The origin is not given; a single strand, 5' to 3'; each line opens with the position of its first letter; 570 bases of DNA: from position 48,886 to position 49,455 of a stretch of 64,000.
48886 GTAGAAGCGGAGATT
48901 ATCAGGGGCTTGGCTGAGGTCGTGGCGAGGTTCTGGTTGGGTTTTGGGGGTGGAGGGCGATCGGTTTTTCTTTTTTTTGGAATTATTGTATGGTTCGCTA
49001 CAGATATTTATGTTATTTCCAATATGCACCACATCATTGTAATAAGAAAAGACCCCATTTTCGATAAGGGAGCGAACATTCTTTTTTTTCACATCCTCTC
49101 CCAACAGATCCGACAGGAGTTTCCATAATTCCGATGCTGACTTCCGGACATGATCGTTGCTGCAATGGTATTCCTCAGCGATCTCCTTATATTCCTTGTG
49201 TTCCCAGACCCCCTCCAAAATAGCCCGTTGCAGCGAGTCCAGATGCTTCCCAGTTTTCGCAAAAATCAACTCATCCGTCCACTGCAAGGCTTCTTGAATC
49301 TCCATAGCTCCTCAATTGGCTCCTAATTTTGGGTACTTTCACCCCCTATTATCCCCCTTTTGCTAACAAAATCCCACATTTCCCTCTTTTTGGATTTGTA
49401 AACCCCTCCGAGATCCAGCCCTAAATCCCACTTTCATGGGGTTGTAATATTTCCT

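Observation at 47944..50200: STAND NB-ARC NTPase with an N-terminal LuxR-type HTH; duplicated promoter plus 5' fragment; intervening zinc-ribbon mini-gene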

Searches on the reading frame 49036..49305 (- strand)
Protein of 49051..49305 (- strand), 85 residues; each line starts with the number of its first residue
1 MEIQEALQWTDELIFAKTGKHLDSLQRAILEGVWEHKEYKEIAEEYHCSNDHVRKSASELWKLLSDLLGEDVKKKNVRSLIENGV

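Call 47: find_homologous_proteins(query=window:49051-49305:-, max_evalue=0.001)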
Query window:49051-49305:- (85 aa): 25 proteins with E <= 0.001 among 25 candidates.
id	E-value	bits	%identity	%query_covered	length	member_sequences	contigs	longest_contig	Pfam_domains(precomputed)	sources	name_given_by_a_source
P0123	1.9e-44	167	92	100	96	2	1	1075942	PF26355.1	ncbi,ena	-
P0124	7.7e-43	162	89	100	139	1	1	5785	PF26355.1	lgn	-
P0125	4.9e-42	159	86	100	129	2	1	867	PF26355.1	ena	-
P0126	1.2e-41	158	86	100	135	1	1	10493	PF26355.1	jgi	jgi:hypothetical protein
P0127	2.0e-41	157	87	100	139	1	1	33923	PF26355.1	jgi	jgi:hypothetical protein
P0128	5.0e-41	156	86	100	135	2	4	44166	PF26355.1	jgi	jgi:hypothetical protein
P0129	2.0e-40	154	86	95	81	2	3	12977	PF26355.1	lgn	-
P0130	2.8e-39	150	84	100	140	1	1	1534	PF26355.1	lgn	-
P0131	6.2e-38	146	81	100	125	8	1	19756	PF26355.1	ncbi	ncbi:MAG: AAA family ATPase, partial [Limnospira maxima]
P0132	1.4e-37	145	81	99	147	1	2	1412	PF26355.1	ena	-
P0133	1.2e-35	139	85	88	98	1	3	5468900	PF26355.1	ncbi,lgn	-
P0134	2.1e-31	125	79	85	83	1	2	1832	PF26355.1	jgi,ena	jgi:DNA-directed RNA polymerase specialized sigma24 family protein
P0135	1.3e-24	104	81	69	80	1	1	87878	PF26355.1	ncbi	ncbi:MAG: hypothetical protein Fur0025_14420 [Oscillatoriaceae cyanobacterium]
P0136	6.2e-24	101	72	76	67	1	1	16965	PF26355.1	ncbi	-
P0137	1.8e-22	97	80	65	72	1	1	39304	PF26355.1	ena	-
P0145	1.3e-10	59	67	51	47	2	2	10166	PF26355.1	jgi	jgi:hypothetical protein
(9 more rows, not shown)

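Call 49: find_encoding_contigs(protein=P0145, flank=5000, max_places=3)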
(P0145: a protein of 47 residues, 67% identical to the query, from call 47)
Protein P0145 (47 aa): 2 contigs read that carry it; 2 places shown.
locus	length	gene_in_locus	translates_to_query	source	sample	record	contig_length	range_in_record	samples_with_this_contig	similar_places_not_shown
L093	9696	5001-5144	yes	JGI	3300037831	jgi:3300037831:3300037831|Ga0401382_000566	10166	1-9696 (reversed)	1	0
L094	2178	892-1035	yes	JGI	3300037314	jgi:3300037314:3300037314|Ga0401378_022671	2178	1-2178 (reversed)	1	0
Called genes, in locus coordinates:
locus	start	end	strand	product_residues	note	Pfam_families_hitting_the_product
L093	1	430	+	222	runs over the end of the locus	PF04307:YdjM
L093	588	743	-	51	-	-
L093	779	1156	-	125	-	-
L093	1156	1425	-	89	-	-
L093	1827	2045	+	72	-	PF10047:DUF2281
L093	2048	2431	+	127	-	PF01850:PIN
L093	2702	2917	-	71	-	-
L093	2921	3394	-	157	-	-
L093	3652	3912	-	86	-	-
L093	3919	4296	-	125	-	-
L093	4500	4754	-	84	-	-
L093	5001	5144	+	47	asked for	PF26355:HTH_VMAP-M9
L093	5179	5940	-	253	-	-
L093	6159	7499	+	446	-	PF26355:HTH_VMAP-M9, PF24883:NPHP3_N (faint), PF01637:ATPase_2 (weak), PF13191:AAA_16 (weak), PF00931:NB-ARC (weak), PF05729:NACHT (weak), PF13401:AAA_22 (weak)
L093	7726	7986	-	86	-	-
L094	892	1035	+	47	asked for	PF26355:HTH_VMAP-M9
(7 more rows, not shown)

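Call 54: search_solved_structures(query=A4, max_evalue=10, show_alignments=3)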
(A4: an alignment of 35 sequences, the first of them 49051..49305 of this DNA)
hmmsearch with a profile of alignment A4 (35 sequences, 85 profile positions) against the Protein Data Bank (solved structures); distinct sequences matched with E-value up to 10: 9.
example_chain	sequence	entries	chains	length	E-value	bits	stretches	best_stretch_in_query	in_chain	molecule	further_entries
7fby_A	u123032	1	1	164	0.16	15.3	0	20-60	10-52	Transcriptional regulatory protein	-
9w4v_A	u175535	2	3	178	0.23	14.8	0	20-60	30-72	Uncharacterized HTH-type transcriptional regulator PH0140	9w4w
2v54_A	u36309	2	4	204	0.24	14.8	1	39-81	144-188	THYMIDYLATE KINASE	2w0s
8hwi_A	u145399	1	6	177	0.53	13.7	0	20-42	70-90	CD-NTase-associated protein 12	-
9r1n_A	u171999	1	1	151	0.67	13.3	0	38-63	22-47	sc-apCC-4-DPH-2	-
9r1j_A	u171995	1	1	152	0.9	12.9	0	38-63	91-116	sc-apCC-4-NR-1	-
9cfs_A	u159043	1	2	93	2.4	11.6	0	40-63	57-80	Long regulatory protein rop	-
9r1k_A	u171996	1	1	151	3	11.2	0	38-63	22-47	sc-apCC-4-A7F-1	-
8a3k_UNK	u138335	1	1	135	4.6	10.7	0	33-63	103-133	sc-apCC-4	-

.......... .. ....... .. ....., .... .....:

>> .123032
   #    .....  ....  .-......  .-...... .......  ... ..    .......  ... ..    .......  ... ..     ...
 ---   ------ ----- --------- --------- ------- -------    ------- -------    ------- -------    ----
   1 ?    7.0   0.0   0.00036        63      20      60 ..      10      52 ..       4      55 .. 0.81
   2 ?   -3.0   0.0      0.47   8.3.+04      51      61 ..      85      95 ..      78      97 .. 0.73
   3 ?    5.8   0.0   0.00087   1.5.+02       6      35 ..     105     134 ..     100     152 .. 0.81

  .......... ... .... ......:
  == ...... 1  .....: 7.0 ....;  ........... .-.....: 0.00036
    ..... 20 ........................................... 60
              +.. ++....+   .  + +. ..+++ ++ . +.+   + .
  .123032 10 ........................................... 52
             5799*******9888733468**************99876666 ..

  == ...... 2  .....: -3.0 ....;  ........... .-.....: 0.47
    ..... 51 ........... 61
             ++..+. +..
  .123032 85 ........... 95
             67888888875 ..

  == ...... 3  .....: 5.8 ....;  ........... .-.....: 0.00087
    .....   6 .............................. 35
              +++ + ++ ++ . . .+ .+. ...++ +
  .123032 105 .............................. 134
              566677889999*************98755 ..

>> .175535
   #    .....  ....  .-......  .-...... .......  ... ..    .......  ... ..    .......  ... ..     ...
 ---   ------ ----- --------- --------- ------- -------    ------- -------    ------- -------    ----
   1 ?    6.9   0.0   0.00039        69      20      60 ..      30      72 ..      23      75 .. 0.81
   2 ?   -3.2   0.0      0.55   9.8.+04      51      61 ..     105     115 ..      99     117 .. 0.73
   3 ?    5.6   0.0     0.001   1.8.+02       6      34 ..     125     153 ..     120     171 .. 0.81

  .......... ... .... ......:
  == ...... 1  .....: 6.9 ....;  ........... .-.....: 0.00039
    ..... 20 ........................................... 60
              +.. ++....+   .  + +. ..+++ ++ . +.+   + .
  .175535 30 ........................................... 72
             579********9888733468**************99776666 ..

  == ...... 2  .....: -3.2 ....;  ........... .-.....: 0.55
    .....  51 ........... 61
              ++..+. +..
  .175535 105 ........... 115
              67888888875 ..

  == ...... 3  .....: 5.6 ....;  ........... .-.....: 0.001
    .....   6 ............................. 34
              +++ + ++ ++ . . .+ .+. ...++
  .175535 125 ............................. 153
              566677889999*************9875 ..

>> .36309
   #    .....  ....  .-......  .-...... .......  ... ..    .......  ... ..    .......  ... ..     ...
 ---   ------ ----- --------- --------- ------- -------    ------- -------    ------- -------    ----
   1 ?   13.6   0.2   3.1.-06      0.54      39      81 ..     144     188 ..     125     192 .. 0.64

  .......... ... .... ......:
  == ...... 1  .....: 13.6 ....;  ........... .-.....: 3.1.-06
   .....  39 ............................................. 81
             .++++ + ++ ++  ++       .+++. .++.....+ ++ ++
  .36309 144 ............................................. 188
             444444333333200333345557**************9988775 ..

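Call 55: search_protein_families(library=pfam, alignment_id=A4, max_evalue=0.1)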
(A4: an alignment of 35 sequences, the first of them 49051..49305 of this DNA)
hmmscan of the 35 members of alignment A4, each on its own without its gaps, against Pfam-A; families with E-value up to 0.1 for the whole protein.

A. member 1, window:49051-49305:- (85 aa): 5 families
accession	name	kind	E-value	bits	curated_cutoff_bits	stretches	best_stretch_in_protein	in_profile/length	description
PF04545.22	Sigma70_r4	-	0.00034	20.5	24.1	1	21-54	4-38/50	Sigma-70, region 4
PF08281.18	Sigma70_r4_2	-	0.002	18.2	25.7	1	21-54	10-44/54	Sigma-70, region 4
PF08280.17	HTH_Mga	-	0.012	16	23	1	38-69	21-52/59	M protein trans-acting positive regulator (MGA) HTH domain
PF00196.25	GerE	-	0.046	13.8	23.5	1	26-55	7-36/57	Bacterial regulatory proteins, luxR family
PF13518.12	HTH_28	-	0.069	13.7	25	0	29-55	6-31/52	Helix-turn-helix domain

B. families by the number of members that match (of 35 scanned): 20 families
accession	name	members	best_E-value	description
PF08281.18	Sigma70_r4_2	20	0.00068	Sigma-70, region 4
PF00196.25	GerE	16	0.00011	Bacterial regulatory proteins, luxR family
PF04545.22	Sigma70_r4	15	0.00034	Sigma-70, region 4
PF13518.12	HTH_28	7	0.0079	Helix-turn-helix domain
PF13384.12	HTH_23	6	0.034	Homeodomain-like domain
PF21672.2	COMM_HN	5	0.003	COMMD2-7/10, HN domain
PF08280.17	HTH_Mga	4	0.012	M protein trans-acting positive regulator (MGA) HTH domain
PF23309.1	DUF7083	3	0.00013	Domain of unknown function (DUF7083)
PF09568.16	RE_MjaI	2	0.0096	MjaI restriction endonuclease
PF06335.17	DUF1054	2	0.029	Protein of unknown function (DUF1054)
PF23153.1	Aip3p_Bud6_N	1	0.022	Aip3p/Bud6 N-terminal domain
PF05043.19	Mga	1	0.047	Mga helix-turn-helix domain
PF08058.16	NPCC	1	0.053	Nuclear pore complex component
PF23637.1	SH3BP4_C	1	0.062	SH3BP4 C-terminal helical domain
PF13542.12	HTH_Tnp_ISL3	1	0.064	Helix-turn-helix domain of transposase family ISL3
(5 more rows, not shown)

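Call 66: predict_structure(alignment_id=A5)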
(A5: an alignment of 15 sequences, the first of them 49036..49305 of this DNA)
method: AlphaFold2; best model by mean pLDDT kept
length: 90 residues; sequences in the alignment: 15
mean_pLDDT: 91.6   pTM: 0.80
mean pLDDT of the five models: 91.6, 90.6, 90.5, 88.7, 87.5
residues with pLDDT >= 90: 70; 70-90: 17; 50-70: 3; < 50: 0
segments of 3 or more residues with pLDDT < 50: none
pLDDT, mean of each block of 10 residues (from residue 1): 88 95 95 92 93 96 94 92 80
secondary structure, 60 per line:
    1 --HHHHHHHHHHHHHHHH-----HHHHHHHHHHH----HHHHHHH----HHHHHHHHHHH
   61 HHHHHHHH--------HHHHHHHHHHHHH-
elements in order: H3-18 H24-34 H39-45 H50-68 H77-89

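Call 68: fold_search(model_id=the predicted structure, library=pdb)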
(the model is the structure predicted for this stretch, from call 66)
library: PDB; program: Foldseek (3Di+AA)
matches with E <= 10: 233; with E <= 0.001: 0
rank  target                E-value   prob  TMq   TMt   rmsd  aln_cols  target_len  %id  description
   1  2h27_D                5.1e-01  0.66  0.40  0.50   6.6        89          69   19  Crystal Structure of Escherichia coli SigmaE Region 4 Bound to its-35 Element DNA (released 2006-08-22)
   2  2h27_A                5.7e-01  0.84  0.51  0.63   6.4        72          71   18  Crystal Structure of Escherichia coli SigmaE Region 4 Bound to its-35 Element DNA (released 2006-08-22)
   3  6kon_F                1.2e+00  0.69  0.46  0.25   4.2        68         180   28  Mycobacterium tuberculosis initial transcription complex comprising sigma H and 5'-OH RNA of 5 nt (released 2020-03-11)
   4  4zmr_A                1.3e+00  0.84  0.51  0.24   2.5        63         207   17  Structural characterization of the full-length response regulator spr1814 in complex with a phosphate analogue reveals (released 2016-04-27)
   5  5xt2_E                1.3e+00  0.57  0.50  0.25   4.3        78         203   18  Crystal structures of full-length FixJ from B. japonicum crystallized in space group P212121 (released 2018-05-23)
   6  1fse_A                1.4e+00  0.75  0.50  0.63   3.1        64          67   28  CRYSTAL STRUCTURE OF THE BACILLUS SUBTILIS REGULATORY PROTEIN GERE (released 2001-03-21)
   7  4ldz_B                1.5e+00  0.80  0.49  0.25   4.0        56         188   27  Crystal structure of the full-length response regulator DesR in the active state (released 2014-07-16)
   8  1fse_D                1.6e+00  0.72  0.50  0.65   2.9        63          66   28  CRYSTAL STRUCTURE OF THE BACILLUS SUBTILIS REGULATORY PROTEIN GERE (released 2001-03-21)
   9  1yio                  1.7e+00  0.60  0.54  0.27   5.1        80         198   19  Crystallographic structure of response regulator StyR from Pseudomonas fluorescens (released 2005-09-27)
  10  4hye_A                2.0e+00  0.60  0.52  0.26   4.0        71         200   17  Crystal structure of a response regulator spr1814 from Streptococcus pneumoniae reveals unique interdomain contacts am (released 2013-06-05)
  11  3hug_C                2.0e+00  0.44  0.47  0.54   7.3        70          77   16  Crystal structure of Mycobacterium tuberculosis anti-sigma factor RslA in complex with -35 promoter binding domain of  (released 2010-03-02)
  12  4ldz_A                2.0e+00  0.35  0.44  0.22   6.6        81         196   23  Crystal structure of the full-length response regulator DesR in the active state (released 2014-07-16)
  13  3onq_D                2.0e+00  0.33  0.49  0.23   6.0        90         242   11  Crystal Structure of Regulator of Polyketide Synthase Expression BAD_0249 from Bifidobacterium adolescentis (released 2010-09-08)
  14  6kju_B                2.0e+00  0.23  0.34  0.15   8.6        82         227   15  Huge conformation shift of Vibrio cholerae VqmA dimer in the absence of target DNA provides insight into DNA-binding m (released 2019-11-13)
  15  4yy2_C                2.0e+00  0.10  0.27  0.26   8.6       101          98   17  Computationally designed left-handed alpha/alpha toroid with 3 repeats in space group P212121 (released 2015-12-16)
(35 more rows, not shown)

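Call 87: search_protein_representatives(alignment_id=A5)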
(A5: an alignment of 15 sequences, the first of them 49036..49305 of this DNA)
Query: 15 sequences, 125 profile positions. Proteins with E-value up to 0.001 (for the whole library): 2120; up to 1e-10: 665; up to 1e-30: 10. The best 150 are listed.
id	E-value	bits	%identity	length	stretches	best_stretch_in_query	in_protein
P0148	7.8e-62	223.0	-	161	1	1-118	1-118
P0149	1.0e-57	209.7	-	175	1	1-122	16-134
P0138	1.6e-42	160.6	-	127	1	1-107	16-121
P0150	1.2e-37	144.9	-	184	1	1-121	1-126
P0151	9.5e-37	142.0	-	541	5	4-85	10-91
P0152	1.2e-36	141.6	-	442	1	1-107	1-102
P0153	1.2e-34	135.2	-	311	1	1-117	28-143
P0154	2.1e-33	131.1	-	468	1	1-108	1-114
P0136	2.2e-32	127.9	-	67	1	1-65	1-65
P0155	4.8e-32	126.8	-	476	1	1-113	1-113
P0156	3.1e-30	120.9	-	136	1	1-118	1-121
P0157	4.2e-29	117.3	-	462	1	1-119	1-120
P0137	4.6e-29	117.1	-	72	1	1-59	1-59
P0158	5.1e-29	117.0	-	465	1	1-114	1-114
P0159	1.1e-28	115.9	-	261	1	1-115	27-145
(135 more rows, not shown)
